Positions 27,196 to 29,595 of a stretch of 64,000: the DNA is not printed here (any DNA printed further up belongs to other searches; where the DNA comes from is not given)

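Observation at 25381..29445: Single 1354-aa chain combining methyltransferase, kinase-like region, coiled coil and two glycosyltransferase domains, next to a Wzt-type ATPase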

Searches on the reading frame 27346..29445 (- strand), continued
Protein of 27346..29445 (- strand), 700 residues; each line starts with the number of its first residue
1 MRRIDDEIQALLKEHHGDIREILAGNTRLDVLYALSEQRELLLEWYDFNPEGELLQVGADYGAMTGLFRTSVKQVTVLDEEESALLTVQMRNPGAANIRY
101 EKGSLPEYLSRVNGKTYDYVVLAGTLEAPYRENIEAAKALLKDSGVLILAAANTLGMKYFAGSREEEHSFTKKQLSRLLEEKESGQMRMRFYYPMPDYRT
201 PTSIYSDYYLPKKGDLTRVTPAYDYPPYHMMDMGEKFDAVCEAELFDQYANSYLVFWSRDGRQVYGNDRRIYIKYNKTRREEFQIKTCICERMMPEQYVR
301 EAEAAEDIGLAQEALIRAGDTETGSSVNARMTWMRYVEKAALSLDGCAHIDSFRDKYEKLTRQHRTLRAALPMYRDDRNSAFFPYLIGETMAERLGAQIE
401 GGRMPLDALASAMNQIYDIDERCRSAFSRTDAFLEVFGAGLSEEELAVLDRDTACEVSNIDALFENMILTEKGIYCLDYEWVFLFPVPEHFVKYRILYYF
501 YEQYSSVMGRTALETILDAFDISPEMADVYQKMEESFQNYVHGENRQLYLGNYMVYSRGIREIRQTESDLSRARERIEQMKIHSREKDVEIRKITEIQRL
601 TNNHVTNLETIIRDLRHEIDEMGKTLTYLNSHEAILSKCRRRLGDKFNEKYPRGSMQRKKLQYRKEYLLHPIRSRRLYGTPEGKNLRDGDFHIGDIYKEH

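Call 63: search_protein_families(library=pfam, proteins=[P0168, P0170, P0180, P0187, P0204, P0224, P0241], max_evalue=0.00001)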
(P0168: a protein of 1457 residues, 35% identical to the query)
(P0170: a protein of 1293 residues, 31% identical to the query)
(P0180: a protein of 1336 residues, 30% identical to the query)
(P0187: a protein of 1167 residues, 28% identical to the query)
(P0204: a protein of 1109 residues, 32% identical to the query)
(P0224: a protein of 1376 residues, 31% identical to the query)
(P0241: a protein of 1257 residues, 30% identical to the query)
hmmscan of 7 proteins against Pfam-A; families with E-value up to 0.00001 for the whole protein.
P0168 (1457 aa): 9 families
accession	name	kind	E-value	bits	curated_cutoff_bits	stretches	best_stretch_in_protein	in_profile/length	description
PF00535.33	Glycos_transf_2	-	1.5e-49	168.6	23.3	2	800-957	1-164/168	Glycosyl transferase family 2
PF10111.15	Glyco_tranf_2_2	-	2.5e-17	63.7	27.3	1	1081-1269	27-214/276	Glycosyltransferase like family 2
PF13641.12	Glyco_tranf_2_3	-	9.9e-11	42.5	27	1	797-915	1-122/230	Glycosyltransferase like family 2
PF13489.12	Methyltransf_23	-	4.3e-10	40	27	1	71-245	15-161/164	Methyltransferase domain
PF08242.18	Methyltransf_12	-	1.5e-08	35.7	30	1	85-183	1-98/98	Methyltransferase domain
PF23991.1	DUF7310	-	1.3e-06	29.3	40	0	594-663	6-74/83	Coiled-coil region of unknown function (DUF7310)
PF08241.18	Methyltransf_11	-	2.1e-06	28.7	21.2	1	85-185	1-95/95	Methyltransferase domain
PF05401.17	NodS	-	3.1e-06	27.6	24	1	82-187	45-146/201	Nodulation protein S (NodS)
PF25450.1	Rab11-FIP3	-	8.8e-06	26.5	31.9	0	657-712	57-112/125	Rab11-FIP3-like domain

P0170 (1293 aa): 7 families
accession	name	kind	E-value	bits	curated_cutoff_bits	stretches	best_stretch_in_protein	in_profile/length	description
PF00535.33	Glycos_transf_2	-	9.3e-25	87.9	23.3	1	946-1055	1-108/168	Glycosyl transferase family 2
PF13489.12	Methyltransf_23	-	4.3e-09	36.8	27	1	64-238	10-163/164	Methyltransferase domain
PF08242.18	Methyltransf_12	-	4.5e-09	37.4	30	1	80-179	1-97/98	Methyltransferase domain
PF13641.12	Glyco_tranf_2_3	-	1.6e-07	32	27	0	945-1059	3-119/230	Glycosyltransferase like family 2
PF08241.18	Methyltransf_11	-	3e-07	31.4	21.2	1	80-182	1-95/95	Methyltransferase domain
PF13649.12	Methyltransf_25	-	1.2e-06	29.5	27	1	79-178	1-97/97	Methyltransferase domain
PF02353.26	CMAS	-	3.2e-06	27.1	27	1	75-182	62-164/273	Mycolic acid cyclopropane synthetase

P0180 (1336 aa): 6 families
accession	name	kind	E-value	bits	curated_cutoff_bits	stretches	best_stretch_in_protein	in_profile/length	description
PF00535.33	Glycos_transf_2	-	2.2e-46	158.3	23.3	2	670-830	1-167/168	Glycosyl transferase family 2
PF10111.15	Glyco_tranf_2_2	-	1.2e-12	48.4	27.3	0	670-777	1-115/276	Glycosyltransferase like family 2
PF13641.12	Glyco_tranf_2_3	-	4e-11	43.8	27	0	667-782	2-119/230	Glycosyltransferase like family 2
PF08241.18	Methyltransf_11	-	2.5e-07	31.7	21.2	1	50-147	1-95/95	Methyltransferase domain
PF13649.12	Methyltransf_25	-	1.5e-06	29.3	27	1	50-143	2-97/97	Methyltransferase domain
PF00398.26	RrnaAD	-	2.3e-06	27.4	24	0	45-94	30-79/263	Ribosomal RNA adenine dimethylase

P0187 (1167 aa): 4 families
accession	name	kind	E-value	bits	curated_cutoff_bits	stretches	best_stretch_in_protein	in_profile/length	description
PF00535.33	Glycos_transf_2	-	5.8e-50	169.9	23.3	2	627-761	1-132/168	Glycosyl transferase family 2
PF10111.15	Glyco_tranf_2_2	-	9.8e-16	58.5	27.3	1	900-1089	14-201/276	Glycosyltransferase like family 2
PF13641.12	Glyco_tranf_2_3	-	3.8e-13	50.4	27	1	624-734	1-115/230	Glycosyltransferase like family 2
PF13649.12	Methyltransf_25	-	3.9e-08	34.3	27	1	56-142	1-97/97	Methyltransferase domain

P0204 (1109 aa): 8 families
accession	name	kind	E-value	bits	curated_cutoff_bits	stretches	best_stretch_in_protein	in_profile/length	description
PF00535.33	Glycos_transf_2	-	3.8e-20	72.9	23.3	1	683-811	1-127/168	Glycosyl transferase family 2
PF08242.18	Methyltransf_12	-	3.2e-10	41.1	30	1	87-185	1-98/98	Methyltransferase domain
PF08241.18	Methyltransf_11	-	3e-09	37.9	21.2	1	87-187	1-95/95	Methyltransferase domain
PF13649.12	Methyltransf_25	-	1.4e-07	32.6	27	1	87-183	2-97/97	Methyltransferase domain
PF10111.15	Glyco_tranf_2_2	-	2.3e-07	31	27.3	0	784-881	123-219/276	Glycosyltransferase like family 2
PF13489.12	Methyltransf_23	-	2.5e-06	27.7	27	1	80-241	20-161/164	Methyltransferase domain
PF13641.12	Glyco_tranf_2_3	-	5.3e-06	27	27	0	680-803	1-126/230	Glycosyltransferase like family 2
PF00398.26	RrnaAD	-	8.3e-06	25.5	24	0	73-146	21-94/263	Ribosomal RNA adenine dimethylase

P0224 (1376 aa): 10 families
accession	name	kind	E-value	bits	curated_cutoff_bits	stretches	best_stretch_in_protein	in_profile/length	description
PF00535.33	Glycos_transf_2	-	7e-45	153.4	23.3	2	846-1006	1-166/168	Glycosyl transferase family 2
PF13641.12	Glyco_tranf_2_3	-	1.2e-20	74.9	27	2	845-1026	3-192/230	Glycosyltransferase like family 2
PF08242.18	Methyltransf_12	-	9.6e-11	42.7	30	1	96-196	1-98/98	Methyltransferase domain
PF13847.12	Methyltransf_31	-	4.4e-09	36.6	27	1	90-202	2-113/145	Methyltransferase domain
PF13489.12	Methyltransf_23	-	7.2e-09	36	27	1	89-250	20-159/164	Methyltransferase domain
PF08241.18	Methyltransf_11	-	1.8e-08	35.4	21.2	1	96-198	1-95/95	Methyltransferase domain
PF13649.12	Methyltransf_25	-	2e-08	35.3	27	1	95-194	1-97/97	Methyltransferase domain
PF00398.26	RrnaAD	-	2.6e-07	30.5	24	1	79-153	18-92/263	Ribosomal RNA adenine dimethylase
PF13632.12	Glyco_trans_2_3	-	7.7e-07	29.6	27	0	1227-1318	31-120/198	Glycosyl transferase family group 2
PF02353.26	CMAS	-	1.9e-06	27.9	27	1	89-198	60-164/273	Mycolic acid cyclopropane synthetase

P0241 (1257 aa): 9 families
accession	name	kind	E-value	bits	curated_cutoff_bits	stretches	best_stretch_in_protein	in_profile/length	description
PF00535.33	Glycos_transf_2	-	2.2e-21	77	23.3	1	985-1162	1-166/168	Glycosyl transferase family 2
PF13641.12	Glyco_tranf_2_3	-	1.3e-12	48.7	27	1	982-1205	1-216/230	Glycosyltransferase like family 2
PF08242.18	Methyltransf_12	-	9.7e-11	42.7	30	1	81-180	1-98/98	Methyltransferase domain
PF08241.18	Methyltransf_11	-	2.3e-09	38.2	21.2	1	81-182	1-95/95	Methyltransferase domain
PF13649.12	Methyltransf_25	-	5.3e-09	37.1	27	1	80-178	1-97/97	Methyltransferase domain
PF13847.12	Methyltransf_31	-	3.4e-08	33.7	27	1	75-183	2-110/145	Methyltransferase domain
PF13489.12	Methyltransf_23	-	7.4e-08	32.7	27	1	76-235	22-160/164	Methyltransferase domain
PF13712.12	Glyco_tranf_2_5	-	2.2e-06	28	27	0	1015-1098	3-89/210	Glycosyltransferase like family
PF00398.26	RrnaAD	-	5.5e-06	26.1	24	0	72-136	26-90/263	Ribosomal RNA adenine dimethylase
